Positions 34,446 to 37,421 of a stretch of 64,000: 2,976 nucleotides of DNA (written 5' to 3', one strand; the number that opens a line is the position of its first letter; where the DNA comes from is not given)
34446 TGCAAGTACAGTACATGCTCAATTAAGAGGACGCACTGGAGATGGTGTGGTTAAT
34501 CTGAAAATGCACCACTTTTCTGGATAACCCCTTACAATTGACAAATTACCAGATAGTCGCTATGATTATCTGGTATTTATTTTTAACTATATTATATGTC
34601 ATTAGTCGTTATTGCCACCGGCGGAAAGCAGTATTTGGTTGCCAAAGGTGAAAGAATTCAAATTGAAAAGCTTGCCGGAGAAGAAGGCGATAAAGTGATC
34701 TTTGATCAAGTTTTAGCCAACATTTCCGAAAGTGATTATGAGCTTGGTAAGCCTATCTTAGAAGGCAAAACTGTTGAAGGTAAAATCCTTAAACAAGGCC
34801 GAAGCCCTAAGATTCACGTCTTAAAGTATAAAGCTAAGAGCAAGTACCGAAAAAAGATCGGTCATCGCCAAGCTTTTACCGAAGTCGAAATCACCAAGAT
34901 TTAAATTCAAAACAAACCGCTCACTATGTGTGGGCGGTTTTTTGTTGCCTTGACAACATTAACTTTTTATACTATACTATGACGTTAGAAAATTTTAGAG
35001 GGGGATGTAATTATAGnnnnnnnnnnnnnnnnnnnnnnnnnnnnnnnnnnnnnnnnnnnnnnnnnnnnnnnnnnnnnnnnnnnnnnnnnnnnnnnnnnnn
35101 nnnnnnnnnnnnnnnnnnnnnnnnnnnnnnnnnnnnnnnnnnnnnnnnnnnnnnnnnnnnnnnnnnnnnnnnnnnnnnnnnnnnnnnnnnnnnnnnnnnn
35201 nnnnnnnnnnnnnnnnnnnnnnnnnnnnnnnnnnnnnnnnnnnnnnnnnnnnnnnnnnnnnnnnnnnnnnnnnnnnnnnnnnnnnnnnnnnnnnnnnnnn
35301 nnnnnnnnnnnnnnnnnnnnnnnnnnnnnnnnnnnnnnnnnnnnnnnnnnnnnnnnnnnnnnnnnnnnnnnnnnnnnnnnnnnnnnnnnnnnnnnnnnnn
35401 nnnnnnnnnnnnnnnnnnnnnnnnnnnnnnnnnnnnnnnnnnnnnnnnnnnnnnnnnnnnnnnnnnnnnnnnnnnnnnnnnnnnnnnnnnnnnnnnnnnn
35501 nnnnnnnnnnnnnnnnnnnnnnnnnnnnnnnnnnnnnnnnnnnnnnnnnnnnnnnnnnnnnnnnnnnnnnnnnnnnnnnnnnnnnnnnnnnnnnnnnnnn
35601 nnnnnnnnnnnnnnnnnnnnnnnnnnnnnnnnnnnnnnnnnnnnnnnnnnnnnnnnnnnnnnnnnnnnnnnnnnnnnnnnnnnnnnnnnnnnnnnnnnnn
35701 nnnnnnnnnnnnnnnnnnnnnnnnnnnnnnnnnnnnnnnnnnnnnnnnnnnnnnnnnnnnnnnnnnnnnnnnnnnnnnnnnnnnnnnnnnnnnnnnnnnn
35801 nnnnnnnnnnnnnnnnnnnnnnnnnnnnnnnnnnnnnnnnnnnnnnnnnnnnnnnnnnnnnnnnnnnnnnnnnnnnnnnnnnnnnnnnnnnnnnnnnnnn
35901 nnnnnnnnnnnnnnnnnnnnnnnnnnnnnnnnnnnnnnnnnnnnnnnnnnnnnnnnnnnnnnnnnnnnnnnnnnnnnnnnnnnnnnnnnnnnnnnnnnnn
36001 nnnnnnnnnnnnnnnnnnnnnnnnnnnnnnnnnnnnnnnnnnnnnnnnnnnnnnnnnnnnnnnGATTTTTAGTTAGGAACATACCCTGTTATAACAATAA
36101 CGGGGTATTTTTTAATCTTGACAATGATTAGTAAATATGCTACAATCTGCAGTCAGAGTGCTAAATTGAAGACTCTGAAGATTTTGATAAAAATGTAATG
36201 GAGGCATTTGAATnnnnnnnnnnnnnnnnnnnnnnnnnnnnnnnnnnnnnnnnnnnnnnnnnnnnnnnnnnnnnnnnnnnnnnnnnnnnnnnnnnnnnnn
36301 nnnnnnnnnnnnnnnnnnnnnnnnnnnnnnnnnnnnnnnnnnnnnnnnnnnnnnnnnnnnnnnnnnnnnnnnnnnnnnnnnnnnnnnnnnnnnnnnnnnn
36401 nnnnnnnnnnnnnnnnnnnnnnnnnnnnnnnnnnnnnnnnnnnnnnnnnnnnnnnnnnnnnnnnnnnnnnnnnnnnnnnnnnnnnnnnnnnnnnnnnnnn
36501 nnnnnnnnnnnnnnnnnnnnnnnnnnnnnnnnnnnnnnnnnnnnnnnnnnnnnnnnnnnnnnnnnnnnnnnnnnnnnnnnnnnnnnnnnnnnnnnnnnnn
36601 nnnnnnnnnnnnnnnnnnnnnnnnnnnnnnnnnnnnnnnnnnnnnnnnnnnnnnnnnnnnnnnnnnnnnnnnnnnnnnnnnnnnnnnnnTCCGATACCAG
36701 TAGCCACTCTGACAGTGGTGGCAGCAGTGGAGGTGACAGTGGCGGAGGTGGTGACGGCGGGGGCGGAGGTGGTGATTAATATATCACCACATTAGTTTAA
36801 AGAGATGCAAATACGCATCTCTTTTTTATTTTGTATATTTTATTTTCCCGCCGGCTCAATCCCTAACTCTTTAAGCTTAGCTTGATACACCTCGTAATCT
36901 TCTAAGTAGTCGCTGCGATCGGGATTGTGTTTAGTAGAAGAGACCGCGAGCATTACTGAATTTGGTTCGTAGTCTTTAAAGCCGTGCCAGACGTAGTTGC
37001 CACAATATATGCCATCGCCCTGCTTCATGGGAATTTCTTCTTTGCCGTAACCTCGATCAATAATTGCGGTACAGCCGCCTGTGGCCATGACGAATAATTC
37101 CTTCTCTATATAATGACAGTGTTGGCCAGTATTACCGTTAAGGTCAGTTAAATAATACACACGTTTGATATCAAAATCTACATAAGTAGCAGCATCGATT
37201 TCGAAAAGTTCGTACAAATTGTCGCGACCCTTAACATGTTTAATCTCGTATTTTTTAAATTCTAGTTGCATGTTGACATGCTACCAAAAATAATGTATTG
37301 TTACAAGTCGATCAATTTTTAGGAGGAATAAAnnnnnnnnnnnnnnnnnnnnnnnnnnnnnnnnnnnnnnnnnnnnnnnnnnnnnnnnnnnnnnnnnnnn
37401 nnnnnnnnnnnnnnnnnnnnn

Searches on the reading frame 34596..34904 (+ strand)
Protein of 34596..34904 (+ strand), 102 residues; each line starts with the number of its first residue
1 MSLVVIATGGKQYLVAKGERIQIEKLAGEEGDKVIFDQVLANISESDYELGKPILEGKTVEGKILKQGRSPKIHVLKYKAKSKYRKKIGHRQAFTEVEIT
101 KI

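Call 62: search_protein_families(library=pfam, proteins=[window:34596-34904:+], max_evalue=0.00001)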
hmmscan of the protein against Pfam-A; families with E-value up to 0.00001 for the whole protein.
window:34596-34904:+ (102 aa): 1 family
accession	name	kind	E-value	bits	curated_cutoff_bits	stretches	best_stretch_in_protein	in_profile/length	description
PF00829.26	Ribosomal_L21p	-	8e-32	109.9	27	1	4-102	3-99/99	Ribosomal prokaryotic L21 protein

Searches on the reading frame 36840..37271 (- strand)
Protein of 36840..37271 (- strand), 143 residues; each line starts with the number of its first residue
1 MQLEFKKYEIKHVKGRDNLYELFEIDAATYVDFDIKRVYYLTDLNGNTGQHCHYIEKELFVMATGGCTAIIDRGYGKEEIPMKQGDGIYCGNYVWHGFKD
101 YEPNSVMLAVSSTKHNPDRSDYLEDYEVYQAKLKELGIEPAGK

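Call 63: search_protein_families(library=pfam, proteins=[window:36840-37271:-], max_evalue=0.00001)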
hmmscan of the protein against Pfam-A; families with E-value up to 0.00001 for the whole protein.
window:36840-37271:- (143 aa): 1 family
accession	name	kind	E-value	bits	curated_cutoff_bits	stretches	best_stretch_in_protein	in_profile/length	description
PF05523.17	FdtA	-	3.4e-19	69.4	23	1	16-132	12-129/131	WxcM-like, C-terminal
